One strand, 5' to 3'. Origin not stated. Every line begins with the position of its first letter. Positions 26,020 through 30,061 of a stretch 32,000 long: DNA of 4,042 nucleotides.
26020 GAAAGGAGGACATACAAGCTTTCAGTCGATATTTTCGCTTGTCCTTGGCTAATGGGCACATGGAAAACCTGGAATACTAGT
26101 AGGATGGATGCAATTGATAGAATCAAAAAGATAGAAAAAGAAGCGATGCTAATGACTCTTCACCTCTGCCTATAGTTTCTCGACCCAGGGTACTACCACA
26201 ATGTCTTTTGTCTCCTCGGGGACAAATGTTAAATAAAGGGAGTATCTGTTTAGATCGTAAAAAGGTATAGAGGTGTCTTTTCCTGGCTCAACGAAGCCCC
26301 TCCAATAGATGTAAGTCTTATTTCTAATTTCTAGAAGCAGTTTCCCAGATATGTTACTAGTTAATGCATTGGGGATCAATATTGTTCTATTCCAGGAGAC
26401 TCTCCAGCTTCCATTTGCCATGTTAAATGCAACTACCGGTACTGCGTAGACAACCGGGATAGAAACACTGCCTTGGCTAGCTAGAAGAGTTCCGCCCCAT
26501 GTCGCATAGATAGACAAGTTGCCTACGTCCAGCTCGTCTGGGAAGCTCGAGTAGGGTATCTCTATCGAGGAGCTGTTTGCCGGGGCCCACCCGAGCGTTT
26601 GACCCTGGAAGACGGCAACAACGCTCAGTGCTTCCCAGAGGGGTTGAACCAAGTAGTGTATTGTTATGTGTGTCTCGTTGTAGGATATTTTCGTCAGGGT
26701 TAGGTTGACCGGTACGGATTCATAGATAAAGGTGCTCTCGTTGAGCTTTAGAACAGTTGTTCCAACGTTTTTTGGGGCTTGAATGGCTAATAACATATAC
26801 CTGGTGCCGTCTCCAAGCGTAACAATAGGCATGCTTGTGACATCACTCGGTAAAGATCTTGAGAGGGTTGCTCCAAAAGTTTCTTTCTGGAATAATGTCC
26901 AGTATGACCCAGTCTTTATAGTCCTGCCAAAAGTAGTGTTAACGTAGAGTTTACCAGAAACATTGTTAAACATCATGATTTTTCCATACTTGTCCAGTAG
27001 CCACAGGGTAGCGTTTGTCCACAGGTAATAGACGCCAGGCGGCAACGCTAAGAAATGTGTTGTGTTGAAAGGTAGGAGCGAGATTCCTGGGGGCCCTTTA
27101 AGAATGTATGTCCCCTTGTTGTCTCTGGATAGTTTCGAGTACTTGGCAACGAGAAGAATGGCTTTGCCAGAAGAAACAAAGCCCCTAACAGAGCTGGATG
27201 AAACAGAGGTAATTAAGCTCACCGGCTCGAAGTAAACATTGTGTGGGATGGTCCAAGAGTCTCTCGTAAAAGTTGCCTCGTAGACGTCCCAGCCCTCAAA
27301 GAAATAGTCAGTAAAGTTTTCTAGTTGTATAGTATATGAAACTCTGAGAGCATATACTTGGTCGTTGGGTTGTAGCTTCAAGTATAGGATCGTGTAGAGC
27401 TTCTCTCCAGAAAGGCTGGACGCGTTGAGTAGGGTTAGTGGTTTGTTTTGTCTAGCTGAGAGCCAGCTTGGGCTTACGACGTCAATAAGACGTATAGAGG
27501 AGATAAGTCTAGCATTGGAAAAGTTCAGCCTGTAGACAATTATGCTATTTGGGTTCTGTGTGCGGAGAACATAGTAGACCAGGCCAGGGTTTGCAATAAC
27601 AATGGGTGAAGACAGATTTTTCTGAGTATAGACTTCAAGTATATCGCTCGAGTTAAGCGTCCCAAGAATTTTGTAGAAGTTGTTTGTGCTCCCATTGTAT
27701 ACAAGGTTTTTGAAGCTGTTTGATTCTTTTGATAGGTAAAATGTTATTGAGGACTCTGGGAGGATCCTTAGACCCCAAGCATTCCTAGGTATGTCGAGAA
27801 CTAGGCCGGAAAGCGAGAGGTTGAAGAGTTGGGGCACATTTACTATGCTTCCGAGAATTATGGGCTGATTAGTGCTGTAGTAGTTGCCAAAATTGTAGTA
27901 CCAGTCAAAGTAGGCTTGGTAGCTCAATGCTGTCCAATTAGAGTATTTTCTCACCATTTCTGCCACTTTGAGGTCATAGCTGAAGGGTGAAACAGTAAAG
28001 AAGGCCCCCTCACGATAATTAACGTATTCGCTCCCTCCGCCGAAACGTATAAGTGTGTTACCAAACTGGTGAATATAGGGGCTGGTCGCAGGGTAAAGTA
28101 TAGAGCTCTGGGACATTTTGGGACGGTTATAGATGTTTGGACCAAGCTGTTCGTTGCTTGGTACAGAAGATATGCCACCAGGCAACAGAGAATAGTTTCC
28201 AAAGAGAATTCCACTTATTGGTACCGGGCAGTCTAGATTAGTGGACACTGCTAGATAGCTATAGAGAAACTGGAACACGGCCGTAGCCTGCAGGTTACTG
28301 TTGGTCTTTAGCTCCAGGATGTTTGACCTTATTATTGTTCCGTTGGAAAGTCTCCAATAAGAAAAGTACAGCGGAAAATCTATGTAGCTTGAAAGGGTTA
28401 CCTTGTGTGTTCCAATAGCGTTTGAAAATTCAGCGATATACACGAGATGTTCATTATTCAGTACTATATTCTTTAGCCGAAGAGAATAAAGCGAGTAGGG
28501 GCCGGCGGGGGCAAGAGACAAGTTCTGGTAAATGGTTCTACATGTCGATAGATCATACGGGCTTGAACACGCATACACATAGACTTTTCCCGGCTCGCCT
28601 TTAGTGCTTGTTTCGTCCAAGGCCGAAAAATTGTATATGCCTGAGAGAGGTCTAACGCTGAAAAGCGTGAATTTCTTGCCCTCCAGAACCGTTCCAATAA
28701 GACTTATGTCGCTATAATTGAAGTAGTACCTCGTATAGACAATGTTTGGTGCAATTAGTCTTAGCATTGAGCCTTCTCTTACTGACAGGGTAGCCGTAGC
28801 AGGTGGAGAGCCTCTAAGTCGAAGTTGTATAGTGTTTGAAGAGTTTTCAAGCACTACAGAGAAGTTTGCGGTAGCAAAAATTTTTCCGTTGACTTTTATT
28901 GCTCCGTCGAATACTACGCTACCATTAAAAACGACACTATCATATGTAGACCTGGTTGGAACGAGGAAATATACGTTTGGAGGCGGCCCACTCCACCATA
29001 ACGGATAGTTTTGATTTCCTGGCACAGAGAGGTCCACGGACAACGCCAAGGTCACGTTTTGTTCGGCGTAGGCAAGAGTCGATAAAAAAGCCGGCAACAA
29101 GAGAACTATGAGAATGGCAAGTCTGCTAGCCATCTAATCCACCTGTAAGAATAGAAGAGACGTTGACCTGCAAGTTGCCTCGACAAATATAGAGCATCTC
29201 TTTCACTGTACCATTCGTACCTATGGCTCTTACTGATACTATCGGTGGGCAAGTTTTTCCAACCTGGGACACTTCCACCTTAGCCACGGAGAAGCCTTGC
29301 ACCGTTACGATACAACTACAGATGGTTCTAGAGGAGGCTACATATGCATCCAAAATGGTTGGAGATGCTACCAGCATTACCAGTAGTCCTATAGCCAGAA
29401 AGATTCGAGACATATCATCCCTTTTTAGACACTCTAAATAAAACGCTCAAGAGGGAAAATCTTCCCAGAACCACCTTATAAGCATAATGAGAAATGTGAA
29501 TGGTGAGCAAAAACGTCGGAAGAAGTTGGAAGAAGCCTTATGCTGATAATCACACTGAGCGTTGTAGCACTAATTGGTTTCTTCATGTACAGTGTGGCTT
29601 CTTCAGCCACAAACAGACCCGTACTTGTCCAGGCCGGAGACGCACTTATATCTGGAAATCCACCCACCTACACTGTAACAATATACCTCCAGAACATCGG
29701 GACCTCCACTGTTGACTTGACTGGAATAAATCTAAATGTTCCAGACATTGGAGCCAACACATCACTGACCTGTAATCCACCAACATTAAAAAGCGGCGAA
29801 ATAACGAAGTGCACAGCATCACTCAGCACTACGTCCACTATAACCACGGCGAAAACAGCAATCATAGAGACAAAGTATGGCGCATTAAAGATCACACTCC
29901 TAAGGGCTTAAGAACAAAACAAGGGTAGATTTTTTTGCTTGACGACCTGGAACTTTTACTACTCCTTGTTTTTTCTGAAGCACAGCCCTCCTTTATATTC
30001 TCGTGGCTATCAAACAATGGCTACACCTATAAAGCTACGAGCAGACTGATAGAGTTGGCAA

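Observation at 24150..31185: Candidate undescribed archaeal surface-filament/adhesin system: prepilin-like mini-protein operon around a 987-aa glycoprotein, with no assembly ATPase nearby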

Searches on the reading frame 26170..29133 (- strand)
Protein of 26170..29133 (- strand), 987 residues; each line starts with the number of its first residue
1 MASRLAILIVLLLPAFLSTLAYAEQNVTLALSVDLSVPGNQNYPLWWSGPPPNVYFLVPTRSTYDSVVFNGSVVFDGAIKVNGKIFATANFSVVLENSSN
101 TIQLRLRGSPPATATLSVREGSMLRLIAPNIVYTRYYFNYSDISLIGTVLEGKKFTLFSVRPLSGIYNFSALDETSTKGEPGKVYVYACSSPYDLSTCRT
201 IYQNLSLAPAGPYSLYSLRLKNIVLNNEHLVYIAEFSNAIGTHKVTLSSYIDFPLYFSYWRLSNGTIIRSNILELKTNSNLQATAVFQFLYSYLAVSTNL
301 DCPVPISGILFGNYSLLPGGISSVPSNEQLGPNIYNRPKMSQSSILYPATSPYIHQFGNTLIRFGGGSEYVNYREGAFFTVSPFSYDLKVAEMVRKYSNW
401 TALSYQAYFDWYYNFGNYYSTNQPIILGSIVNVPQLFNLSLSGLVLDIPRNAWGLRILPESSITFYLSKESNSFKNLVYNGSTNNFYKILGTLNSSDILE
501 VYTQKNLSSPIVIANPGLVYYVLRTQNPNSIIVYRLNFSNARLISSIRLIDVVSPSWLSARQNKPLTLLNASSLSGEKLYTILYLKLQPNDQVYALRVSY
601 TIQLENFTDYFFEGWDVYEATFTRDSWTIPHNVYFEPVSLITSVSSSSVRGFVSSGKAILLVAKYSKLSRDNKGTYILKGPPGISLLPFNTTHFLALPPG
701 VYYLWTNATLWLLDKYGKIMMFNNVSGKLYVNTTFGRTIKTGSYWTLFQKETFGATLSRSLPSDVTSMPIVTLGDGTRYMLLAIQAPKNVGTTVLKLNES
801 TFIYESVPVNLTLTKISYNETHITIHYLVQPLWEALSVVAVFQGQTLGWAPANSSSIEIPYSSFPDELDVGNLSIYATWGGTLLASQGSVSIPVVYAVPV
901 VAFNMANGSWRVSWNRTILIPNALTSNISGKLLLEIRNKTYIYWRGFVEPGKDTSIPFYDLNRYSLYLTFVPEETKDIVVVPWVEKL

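Call 3: search_protein_families(library=pfam, proteins=[window:26170-29133:-], max_evalue=1)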
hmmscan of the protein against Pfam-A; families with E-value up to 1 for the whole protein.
window:26170-29133:- (987 aa): 0 families

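Call 4: search_protein_families(library=ncbifam, proteins=[window:26170-29133:-], max_evalue=1)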
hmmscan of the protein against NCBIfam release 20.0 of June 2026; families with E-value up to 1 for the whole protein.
window:26170-29133:- (987 aa): 0 families

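Call 8: find_homologous_proteins(query=window:26170-29133:-, max_evalue=0.001)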
Query window:26170-29133:- (987 aa): 2 proteins with E <= 0.001 among 8000 candidates.
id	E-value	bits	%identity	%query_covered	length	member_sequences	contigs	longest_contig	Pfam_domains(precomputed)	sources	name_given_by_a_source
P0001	0.0e+0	2125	96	100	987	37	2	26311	-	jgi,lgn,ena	-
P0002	0.0e+0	1070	51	100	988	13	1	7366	-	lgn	-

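Call 9: find_encoding_contigs(protein=P0002, flank=10000, max_places=6)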
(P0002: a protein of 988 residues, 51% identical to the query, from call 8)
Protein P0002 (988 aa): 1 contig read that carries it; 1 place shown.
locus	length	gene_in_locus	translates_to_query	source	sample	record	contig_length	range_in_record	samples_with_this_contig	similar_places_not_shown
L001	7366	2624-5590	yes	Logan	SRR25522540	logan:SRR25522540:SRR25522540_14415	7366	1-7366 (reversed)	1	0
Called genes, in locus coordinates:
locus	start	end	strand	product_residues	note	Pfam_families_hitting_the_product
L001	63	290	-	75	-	PF01037:AsnC_trans_reg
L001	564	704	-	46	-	-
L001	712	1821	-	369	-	-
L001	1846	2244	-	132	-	-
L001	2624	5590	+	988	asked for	-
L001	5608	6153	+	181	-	-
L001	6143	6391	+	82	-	-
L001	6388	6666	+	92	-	-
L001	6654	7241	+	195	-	-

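Call 10: find_encoding_contigs(protein=P0001, flank=10000, max_places=6)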
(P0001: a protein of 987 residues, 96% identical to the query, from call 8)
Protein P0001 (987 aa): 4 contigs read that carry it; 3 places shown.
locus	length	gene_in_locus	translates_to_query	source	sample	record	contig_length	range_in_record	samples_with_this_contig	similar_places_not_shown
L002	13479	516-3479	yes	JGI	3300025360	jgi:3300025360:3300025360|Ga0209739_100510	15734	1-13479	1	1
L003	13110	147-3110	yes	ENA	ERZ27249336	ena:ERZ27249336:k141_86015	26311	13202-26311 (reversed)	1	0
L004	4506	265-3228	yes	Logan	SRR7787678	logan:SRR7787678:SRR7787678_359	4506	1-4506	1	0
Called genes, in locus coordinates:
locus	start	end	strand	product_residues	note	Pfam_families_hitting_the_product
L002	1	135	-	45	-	?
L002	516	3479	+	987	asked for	-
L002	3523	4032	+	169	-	-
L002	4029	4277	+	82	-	-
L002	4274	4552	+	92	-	-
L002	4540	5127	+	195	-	-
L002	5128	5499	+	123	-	-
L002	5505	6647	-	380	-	PF06071:YchF-GTPase_C (faint), PF01926:MMR_HSR1, PF16897:MMR_HSR1_Xtn, PF02824:TGS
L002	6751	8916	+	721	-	PF02359:CDC48_N, PF02933:CDC48_2, PF05496:RuvB_N, PF00004:AAA, PF17862:AAA_lid_3, PF00004:AAA, PF17862:AAA_lid_3, PF09336:Vps4_C (weak), +20 more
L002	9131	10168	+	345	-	-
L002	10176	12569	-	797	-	PF08351:TmcA_N, PF05127:NAT10_TcmA_helicase, PF13718:GNAT_acetyltr_2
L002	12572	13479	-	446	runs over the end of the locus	PF01142:TruD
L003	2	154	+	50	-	?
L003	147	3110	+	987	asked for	-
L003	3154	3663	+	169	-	-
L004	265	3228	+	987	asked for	-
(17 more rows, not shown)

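Call 12: find_related_loci(query=A1, collection=genome_contigs, flank=10000)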
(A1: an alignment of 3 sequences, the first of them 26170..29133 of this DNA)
Query A1 (987 aa) in genome_contigs; peptide patterns used: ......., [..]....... (x = any residue, [..] = any of these).
60 stretches matched a pattern, but none encodes a relative of the query by tblastn (E <= 1e-3).

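Call 17: search_solved_structures(query=A1, max_evalue=10)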
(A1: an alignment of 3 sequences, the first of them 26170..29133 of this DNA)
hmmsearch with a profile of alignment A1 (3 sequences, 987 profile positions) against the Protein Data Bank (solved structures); distinct sequences matched with E-value up to 10: 0.

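Call 82: find_homologous_proteins(query=A7, max_evalue=0.001)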
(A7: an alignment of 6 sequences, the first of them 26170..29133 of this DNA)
Query A7 (6 sequences) (987 aa, profile of the alignment): 2 proteins with E <= 0.001 among 8000 candidates.
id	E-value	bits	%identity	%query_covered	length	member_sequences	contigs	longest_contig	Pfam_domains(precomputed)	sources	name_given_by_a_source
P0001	0.0e+0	1617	96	100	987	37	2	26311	-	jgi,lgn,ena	-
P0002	0.0e+0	1511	51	100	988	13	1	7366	-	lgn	-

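Call 96: predict_structure(alignment_id=A1)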
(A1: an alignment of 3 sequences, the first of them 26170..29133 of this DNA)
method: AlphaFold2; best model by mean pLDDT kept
length: 987 residues; sequences in the alignment: 3
mean_pLDDT: 32.6   pTM: 0.28
mean pLDDT of the five models: 32.6, 31.8, 29.3, 29.3, 27.7
residues with pLDDT >= 90: 0; 70-90: 30; 50-70: 64; < 50: 893
segments of 3 or more residues with pLDDT < 50: 1-3, 12-186, 191-707, 716-718, 723-769, 771-777, 786-809, 867-871, 880-954, 958-987
pLDDT, mean of each block of 10 residues (from residue 1): 54 40 23 23 22 22 22 26 28 27 24 24 24 21 22 19 25 31 46 45 34 29 39 39 27 27 31 22 22 20 19 19 20 20 20 22 20 20 20 22 23 24 20 20 19 20 20 22 23 25 27 27 25 24 31 27 31 40 45 38 29 22 29 29 25 36 43 35 37 38 45 52 41 30 22 23 39 48 45 32 36 65 71 61 73 80 56 61 43 39 43 41 33 37 40 46 40 37 28
secondary structure, 60 per line:
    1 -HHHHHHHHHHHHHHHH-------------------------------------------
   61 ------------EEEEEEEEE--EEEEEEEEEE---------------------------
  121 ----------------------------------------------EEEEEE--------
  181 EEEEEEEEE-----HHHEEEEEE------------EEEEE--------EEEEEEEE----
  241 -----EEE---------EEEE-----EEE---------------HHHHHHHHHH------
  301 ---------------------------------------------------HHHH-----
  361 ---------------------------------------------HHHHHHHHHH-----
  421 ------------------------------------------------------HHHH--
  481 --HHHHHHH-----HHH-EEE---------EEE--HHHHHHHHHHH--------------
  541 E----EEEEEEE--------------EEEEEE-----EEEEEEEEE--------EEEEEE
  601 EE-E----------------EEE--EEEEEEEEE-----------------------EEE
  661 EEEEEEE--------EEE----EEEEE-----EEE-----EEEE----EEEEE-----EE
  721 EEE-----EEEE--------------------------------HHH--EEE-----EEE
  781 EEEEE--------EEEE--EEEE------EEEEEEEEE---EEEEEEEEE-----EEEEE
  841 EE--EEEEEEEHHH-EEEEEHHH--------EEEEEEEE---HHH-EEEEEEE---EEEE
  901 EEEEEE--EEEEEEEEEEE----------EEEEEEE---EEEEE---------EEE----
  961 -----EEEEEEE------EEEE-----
elements in order (helices of 4 or more, strands of 3 or more residues): H2-17 E73-81 E84-93 E167-172 E181-189 E198-203 E216-220 E229-236 E246-248 E258-261 E267-269 H285-294 H352-355 H406-415 H475-478 H483-489 E499-501 E511-513 H516-526 E546-552 E567-572 E578-586 E595-602 E621-623 E626-634 E658-667 E676-678 E683-687 E693-695 E701-704 E709-713 E719-723 E729-732 E770-772 E778-785 E794-797 E800-803 E810-818 E822-830 E836-842 E845-851 E856-860 E872-879 E887-893 E897-906 E909-919 E930-936 E940-944 E954-956 E966-972 E979-982

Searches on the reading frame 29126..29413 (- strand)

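Call 3: search_protein_families(library=pfam, proteins=[window:29126-29413:-], max_evalue=1)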
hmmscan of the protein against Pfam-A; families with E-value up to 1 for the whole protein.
window:29126-29413:- (95 aa): 0 families

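Call 4: search_protein_families(library=ncbifam, proteins=[window:29126-29413:-], max_evalue=1)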
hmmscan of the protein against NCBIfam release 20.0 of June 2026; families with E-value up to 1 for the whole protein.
window:29126-29413:- (95 aa): 1 family
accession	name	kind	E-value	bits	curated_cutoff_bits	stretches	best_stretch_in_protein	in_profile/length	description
NF002012.0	PRK00819.1-1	equivalog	0.092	12.6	233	1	28-58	72-102/184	RNA 2'-phosphotransferase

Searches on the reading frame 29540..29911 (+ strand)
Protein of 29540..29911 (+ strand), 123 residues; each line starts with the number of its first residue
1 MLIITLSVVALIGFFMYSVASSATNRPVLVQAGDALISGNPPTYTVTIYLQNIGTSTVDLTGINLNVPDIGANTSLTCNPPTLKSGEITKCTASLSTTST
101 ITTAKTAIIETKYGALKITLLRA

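Call 3: search_protein_families(library=pfam, proteins=[window:29540-29911:+], max_evalue=1)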
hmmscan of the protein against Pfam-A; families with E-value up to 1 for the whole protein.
window:29540-29911:+ (123 aa): 2 families
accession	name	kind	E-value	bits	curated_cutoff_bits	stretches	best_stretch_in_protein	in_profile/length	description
PF17428.7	DUF5412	-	0.024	14.9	25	1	2-59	8-62/118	Family of unknown function (DUF5412)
PF02221.20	E1_DerP2_DerF2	-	0.085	13.7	22.7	1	69-119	13-64/133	ML domain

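Call 4: search_protein_families(library=ncbifam, proteins=[window:29540-29911:+], max_evalue=1)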
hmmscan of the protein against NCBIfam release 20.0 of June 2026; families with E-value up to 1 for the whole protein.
window:29540-29911:+ (123 aa): 2 families
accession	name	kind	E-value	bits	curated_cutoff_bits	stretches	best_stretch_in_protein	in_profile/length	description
NF005953.0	PRK08026.1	subfamily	0.02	14.5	619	1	43-112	153-222/548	FliC/FljB family flagellin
NF012200.0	choice_anch_D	domain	0.021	15.3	45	1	30-101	24-93/108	choice-of-anchor D domain-containing protein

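Call 70: search_protein_families(library=pfam, alignment_id=A6, max_evalue=0.1)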
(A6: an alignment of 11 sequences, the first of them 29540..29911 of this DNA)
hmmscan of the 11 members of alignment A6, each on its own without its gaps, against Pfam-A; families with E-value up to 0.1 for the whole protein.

A. member 1, window:29540-29911:+ (123 aa): 2 families
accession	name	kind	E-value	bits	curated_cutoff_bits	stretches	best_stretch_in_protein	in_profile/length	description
PF17428.7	DUF5412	-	0.024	14.9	25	1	2-59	8-62/118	Family of unknown function (DUF5412)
PF02221.20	E1_DerP2_DerF2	-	0.085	13.7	22.7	0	69-119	13-64/133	ML domain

B. families by the number of members that match (of 11 scanned): 13 families
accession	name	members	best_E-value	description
PF17428.7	DUF5412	3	0.0024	Family of unknown function (DUF5412)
PF07790.16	Pilin_N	2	0.0029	Archaeal Type IV pilin, N-terminal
PF07705.17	CARDB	2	0.01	CARDB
PF01917.21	Arch_flagellin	2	0.019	Archaebacterial flagellin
PF00932.25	LTD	2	0.066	Lamin Tail Domain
PF16030.10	GD_N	1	0.013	Serine protease gd N-terminus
PF03061.28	4HBT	1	0.021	Thioesterase superfamily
PF09624.15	DUF2393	1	0.027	Protein of unknown function (DUF2393)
PF20394.4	DUF6688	1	0.031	DUF6688 N-terminal domain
PF19094.5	EMC6_arch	1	0.034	EMC6-arch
PF18141.7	UPF1_1B_dom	1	0.036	RNA helicase UPF1, 1B domain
PF23304.1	GAE_BBS1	1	0.063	Bardet-Biedl syndrome 1 protein, GAE domain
PF02221.20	E1_DerP2_DerF2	1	0.085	ML domain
